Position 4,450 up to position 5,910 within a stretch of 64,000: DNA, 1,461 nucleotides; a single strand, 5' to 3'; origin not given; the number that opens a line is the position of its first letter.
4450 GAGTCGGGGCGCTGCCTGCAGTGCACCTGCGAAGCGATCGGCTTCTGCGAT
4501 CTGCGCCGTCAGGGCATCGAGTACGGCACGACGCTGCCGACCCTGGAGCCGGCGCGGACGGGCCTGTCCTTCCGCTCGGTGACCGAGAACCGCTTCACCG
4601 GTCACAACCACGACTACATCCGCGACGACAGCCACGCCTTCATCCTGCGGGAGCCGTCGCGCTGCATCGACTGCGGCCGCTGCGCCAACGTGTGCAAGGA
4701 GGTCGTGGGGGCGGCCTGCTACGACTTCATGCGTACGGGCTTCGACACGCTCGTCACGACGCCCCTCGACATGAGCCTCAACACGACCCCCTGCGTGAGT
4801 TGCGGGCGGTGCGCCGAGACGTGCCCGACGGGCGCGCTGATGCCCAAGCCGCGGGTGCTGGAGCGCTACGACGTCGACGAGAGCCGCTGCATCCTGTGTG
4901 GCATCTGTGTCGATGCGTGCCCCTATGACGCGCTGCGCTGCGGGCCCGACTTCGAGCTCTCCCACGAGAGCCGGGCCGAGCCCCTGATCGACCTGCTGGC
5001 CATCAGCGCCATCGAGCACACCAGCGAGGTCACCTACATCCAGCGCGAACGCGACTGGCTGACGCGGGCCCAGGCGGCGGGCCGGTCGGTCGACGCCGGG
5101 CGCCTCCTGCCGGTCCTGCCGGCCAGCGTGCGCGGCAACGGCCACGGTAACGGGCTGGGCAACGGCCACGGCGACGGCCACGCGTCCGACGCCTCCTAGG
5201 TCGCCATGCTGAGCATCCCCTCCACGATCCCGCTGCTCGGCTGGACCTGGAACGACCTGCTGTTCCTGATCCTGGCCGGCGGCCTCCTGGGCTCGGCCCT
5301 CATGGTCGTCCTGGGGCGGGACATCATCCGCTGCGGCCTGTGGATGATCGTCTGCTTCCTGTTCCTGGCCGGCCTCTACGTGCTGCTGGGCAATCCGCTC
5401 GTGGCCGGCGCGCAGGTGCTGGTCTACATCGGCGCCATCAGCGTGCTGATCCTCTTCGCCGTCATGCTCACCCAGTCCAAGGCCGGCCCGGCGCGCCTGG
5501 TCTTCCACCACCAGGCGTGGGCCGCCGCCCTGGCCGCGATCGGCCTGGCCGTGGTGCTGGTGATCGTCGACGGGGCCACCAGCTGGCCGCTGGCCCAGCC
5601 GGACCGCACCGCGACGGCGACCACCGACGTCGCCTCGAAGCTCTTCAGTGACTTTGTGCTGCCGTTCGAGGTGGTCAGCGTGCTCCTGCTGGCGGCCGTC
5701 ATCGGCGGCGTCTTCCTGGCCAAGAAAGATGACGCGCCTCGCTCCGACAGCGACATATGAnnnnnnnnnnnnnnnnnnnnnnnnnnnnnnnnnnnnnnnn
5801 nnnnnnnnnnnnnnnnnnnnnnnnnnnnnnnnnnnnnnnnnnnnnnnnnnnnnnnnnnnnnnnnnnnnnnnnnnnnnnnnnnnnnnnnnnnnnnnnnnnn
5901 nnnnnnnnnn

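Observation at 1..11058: Complex I operon with a rearranged electron-input module: order nuoH-(I/E fusion)-F-(G-like)-J-K-L-M-N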

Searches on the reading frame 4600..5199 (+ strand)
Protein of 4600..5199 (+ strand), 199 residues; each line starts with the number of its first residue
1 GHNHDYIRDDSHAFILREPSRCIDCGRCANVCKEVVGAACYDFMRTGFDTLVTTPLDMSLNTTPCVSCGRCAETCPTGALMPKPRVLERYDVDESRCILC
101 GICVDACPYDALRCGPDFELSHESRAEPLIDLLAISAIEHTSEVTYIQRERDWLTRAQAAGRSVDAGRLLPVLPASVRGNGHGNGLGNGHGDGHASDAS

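Call 13: search_solved_structures(query=window:4600-5199:+, max_evalue=0.01, show_alignments=4)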
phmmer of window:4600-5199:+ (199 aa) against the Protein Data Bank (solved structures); distinct sequences matched with E-value up to 0.01: 141 (the best 60 are shown).
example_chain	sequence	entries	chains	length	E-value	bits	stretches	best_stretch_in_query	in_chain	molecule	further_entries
9sw6_G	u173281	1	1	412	1.6e-22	83.2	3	62-113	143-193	Polyferredoxin protein MvhB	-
9sfi_T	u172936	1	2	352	1e-20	77.3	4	63-115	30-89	4Fe-4S ferredoxin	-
9sw6_H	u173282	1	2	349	1.9e-20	76.4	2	64-114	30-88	Tungsten formylmethanofuran dehydrogenase, subunit F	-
9bov_A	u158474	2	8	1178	8.1e-20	74.3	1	1-107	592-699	Molybdopterin oxidoreductase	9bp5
7p5h_A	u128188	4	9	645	1.7e-19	73.3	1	5-107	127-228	Fe-hydrogenase, subunit alpha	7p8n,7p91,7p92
5t5i_F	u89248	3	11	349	2.1e-19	73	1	64-114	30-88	Tungsten formylmethanofuran dehydrogenase subunit fwdF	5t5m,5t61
9sfi_O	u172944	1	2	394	2.7e-19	72.6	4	63-117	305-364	Ferredoxin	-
8oh5_C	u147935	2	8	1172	1.7e-18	70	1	7-108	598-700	Formate dehydrogenase-O, major subunit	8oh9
8a6t_A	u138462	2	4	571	3.4e-16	62.5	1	9-92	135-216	Electron bifurcating hydrogenase subunit HydA1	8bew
7arc_I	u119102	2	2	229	1.7e-14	56.9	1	85-132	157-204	TYKY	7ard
9f5x_G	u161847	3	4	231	2e-14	56.7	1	87-132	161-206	NADH:ubiquinone oxidoreductase subunit 8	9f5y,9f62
7ar7_I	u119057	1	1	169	3.2e-14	56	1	86-131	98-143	NADH dehydrogenase [ubiquinone] iron-sulfur protein 8-A, mitochondrial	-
7a23_D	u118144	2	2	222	3.6e-14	55.9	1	87-131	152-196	TYKY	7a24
8qby_I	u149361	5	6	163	6.4e-14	55.1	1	86-132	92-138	NADH-quinone oxidoreductase subunit I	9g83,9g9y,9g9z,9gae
7aqr_I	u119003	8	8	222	7.6e-14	54.8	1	86-131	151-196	NADH dehydrogenase [ubiquinone] iron-sulfur protein 8-A, mitochondrial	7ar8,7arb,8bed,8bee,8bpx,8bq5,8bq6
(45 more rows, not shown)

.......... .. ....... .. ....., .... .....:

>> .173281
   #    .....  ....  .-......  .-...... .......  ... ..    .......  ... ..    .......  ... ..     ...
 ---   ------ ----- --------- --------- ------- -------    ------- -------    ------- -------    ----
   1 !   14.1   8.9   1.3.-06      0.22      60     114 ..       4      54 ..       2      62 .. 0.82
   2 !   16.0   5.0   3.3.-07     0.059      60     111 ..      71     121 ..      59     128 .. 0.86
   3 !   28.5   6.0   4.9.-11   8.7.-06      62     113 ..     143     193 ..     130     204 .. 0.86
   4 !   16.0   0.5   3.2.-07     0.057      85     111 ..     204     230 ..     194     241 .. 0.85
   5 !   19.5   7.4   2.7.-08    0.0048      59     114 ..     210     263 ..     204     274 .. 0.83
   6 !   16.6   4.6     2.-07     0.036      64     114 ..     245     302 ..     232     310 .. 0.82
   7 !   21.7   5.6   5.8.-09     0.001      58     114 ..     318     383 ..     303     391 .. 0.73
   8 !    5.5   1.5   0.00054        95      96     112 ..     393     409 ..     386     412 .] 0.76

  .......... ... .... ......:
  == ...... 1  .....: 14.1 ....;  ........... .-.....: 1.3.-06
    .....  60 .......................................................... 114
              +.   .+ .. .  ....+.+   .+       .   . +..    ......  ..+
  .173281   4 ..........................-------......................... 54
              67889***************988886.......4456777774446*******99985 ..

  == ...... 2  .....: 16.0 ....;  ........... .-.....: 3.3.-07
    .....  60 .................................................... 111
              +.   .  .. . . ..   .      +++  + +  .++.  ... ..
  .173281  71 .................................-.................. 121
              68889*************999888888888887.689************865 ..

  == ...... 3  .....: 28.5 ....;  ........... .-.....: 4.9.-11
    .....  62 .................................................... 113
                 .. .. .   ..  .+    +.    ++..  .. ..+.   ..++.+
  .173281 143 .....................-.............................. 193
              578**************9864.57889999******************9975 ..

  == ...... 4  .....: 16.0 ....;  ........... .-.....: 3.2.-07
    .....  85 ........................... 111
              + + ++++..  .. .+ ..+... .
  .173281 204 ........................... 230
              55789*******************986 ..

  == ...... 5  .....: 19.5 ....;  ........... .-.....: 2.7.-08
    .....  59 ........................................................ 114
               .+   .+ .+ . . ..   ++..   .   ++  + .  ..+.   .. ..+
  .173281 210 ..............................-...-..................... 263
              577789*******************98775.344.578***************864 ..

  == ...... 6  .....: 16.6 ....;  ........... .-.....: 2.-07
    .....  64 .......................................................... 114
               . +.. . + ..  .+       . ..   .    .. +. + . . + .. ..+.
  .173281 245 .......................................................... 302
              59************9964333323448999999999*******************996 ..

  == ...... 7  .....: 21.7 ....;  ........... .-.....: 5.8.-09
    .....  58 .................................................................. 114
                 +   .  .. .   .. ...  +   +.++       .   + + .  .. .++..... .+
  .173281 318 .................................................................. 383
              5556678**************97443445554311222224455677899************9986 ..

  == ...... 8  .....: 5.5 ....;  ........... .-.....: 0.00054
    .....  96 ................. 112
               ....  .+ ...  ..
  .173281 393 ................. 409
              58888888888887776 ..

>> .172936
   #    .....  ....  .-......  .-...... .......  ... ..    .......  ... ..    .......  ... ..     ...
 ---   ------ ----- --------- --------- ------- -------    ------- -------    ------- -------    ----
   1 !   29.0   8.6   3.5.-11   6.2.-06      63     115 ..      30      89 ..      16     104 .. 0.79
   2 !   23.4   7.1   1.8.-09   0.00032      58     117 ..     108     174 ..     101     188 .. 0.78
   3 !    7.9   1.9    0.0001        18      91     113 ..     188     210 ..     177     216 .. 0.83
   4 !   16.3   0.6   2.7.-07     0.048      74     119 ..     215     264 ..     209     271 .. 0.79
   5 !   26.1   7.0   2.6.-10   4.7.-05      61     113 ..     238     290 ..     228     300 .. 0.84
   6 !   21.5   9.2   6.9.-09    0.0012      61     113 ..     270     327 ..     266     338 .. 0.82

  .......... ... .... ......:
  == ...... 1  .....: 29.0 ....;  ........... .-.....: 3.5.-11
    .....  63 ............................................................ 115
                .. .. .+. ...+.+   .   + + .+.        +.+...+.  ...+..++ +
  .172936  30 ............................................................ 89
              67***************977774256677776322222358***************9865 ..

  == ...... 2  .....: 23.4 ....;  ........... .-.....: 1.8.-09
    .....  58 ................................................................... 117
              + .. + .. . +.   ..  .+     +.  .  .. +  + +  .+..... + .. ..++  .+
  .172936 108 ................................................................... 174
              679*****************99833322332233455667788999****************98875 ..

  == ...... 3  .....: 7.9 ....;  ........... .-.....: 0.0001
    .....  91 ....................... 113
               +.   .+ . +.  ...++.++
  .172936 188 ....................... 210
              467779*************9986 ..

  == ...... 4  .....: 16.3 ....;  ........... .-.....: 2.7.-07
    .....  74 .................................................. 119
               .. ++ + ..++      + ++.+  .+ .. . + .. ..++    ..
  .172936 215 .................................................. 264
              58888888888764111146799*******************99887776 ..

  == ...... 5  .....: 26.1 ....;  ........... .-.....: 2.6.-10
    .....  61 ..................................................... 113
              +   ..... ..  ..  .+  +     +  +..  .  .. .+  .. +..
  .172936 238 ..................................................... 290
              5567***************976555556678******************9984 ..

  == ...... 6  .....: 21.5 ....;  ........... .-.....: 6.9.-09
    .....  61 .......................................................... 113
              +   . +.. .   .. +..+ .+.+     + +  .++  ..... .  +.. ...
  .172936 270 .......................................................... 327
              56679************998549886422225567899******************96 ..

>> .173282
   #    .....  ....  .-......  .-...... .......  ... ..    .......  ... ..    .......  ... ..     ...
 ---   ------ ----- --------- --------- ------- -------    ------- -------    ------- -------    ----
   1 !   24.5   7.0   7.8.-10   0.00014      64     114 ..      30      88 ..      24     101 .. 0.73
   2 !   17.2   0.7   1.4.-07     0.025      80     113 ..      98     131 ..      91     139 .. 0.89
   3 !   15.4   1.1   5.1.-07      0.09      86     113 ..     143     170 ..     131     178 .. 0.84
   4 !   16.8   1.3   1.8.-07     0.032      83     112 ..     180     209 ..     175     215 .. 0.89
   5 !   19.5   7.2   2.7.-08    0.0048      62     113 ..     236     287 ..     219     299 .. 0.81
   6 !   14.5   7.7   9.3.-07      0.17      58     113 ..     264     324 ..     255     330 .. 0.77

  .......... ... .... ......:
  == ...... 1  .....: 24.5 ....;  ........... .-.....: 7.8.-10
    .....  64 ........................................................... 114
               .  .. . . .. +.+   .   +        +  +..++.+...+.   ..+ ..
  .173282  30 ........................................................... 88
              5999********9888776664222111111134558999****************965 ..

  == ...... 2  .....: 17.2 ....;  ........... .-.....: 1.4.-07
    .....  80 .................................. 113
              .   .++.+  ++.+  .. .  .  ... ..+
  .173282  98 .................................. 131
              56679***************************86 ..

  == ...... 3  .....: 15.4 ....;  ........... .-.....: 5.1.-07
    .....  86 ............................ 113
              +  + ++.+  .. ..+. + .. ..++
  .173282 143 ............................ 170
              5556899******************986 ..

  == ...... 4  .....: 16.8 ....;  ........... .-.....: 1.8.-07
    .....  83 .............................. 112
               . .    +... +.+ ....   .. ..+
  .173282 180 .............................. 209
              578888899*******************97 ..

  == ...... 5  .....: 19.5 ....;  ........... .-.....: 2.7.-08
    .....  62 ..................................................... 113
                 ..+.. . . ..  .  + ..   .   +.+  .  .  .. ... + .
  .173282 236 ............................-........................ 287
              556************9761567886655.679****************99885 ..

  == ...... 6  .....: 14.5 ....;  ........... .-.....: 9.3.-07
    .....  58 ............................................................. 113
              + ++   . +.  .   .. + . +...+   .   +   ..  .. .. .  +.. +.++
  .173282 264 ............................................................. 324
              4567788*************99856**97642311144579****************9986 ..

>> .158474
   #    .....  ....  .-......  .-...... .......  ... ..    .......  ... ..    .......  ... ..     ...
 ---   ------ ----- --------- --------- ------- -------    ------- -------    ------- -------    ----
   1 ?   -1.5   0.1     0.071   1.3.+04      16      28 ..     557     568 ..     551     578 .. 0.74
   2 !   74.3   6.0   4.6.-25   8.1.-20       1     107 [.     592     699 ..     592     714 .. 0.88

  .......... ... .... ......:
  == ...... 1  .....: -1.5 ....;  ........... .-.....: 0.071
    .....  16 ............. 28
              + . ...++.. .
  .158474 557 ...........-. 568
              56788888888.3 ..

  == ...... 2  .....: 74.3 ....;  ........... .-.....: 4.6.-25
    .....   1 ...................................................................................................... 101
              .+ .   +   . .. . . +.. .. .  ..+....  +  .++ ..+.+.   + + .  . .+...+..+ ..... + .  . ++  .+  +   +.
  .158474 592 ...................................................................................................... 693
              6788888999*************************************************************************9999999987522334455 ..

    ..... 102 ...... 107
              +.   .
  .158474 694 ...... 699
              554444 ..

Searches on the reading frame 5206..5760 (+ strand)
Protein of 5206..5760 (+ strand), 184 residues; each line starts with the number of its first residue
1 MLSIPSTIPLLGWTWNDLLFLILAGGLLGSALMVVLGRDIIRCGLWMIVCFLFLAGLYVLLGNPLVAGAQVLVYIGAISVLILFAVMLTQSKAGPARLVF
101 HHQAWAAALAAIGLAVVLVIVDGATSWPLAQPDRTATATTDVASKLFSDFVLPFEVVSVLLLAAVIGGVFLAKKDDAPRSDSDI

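Call 8: search_protein_families(library=pfam, proteins=[window:5206-5760:+], max_evalue=0.01)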
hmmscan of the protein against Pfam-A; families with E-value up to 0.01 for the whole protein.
window:5206-5760:+ (184 aa): 1 family
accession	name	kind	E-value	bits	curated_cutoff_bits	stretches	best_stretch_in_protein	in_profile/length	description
PF00499.25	Oxidored_q3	-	1.2e-33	116.4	33.2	1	30-171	1-146/146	NADH-ubiquinone/plastoquinone oxidoreductase chain 6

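Call 9: search_protein_families(library=ncbifam, proteins=[window:5206-5760:+], max_evalue=0.01)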
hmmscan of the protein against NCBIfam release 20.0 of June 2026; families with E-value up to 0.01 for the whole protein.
window:5206-5760:+ (184 aa): 14 families
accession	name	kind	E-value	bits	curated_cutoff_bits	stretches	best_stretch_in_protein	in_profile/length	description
NF005163.0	PRK06638.1-3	equivalog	9.8e-37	126.4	174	1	18-178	10-173/203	NADH-quinone oxidoreductase subunit J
NF005168.0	PRK06638.2-3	equivalog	4.8e-33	114.5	154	1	16-176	4-169/172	NADH-quinone oxidoreductase subunit J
NF005165.0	PRK06638.1-5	equivalog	6.6e-25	87.6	192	1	15-176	18-185/282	NADH-quinone oxidoreductase subunit J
NF005164.0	PRK06638.1-4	equivalog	4.4e-23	81.7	154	1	15-174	3-171/211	NADH-quinone oxidoreductase subunit J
NF005166.0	PRK06638.2-1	equivalog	4.6e-22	78.8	284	1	20-177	9-168/174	NADH-quinone oxidoreductase subunit J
NF005025.0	PRK06433.1-5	equivalog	3e-18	66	95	1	18-94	14-90/96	NADH dehydrogenase subunit J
NF005167.0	PRK06638.2-2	equivalog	2.2e-15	56.9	137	1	19-175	6-165/176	NADH-quinone oxidoreductase subunit J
NF005162.0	PRK06638.1-1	equivalog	4e-13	49.6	157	1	29-176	14-163/184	NADH-quinone oxidoreductase subunit J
NF005024.0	PRK06433.1-4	equivalog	2.3e-11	43.7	101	1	18-92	7-81/89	NADH dehydrogenase subunit J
NF005023.0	PRK06433.1-2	equivalog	4.2e-11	43.1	92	1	18-92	5-79/82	NADH dehydrogenase subunit J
NF040613.1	F420_dehyd_FpoJ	exception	1.8e-10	40.6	110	1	105-176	6-80/81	F420H2 dehydrogenase subunit FpoJ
NF005030.0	PRK06439.1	equivalog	3.8e-07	30.1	121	1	140-175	36-71/72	NADH dehydrogenase subunit J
NF005169.0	PRK06638.2-4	equivalog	1.2e-06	28.6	319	1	20-169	7-162/182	NADH-quinone oxidoreductase subunit J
NF009159.0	PRK12504.1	equivalog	0.0011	18.9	141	1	23-121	10-106/178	DUF4040 domain-containing protein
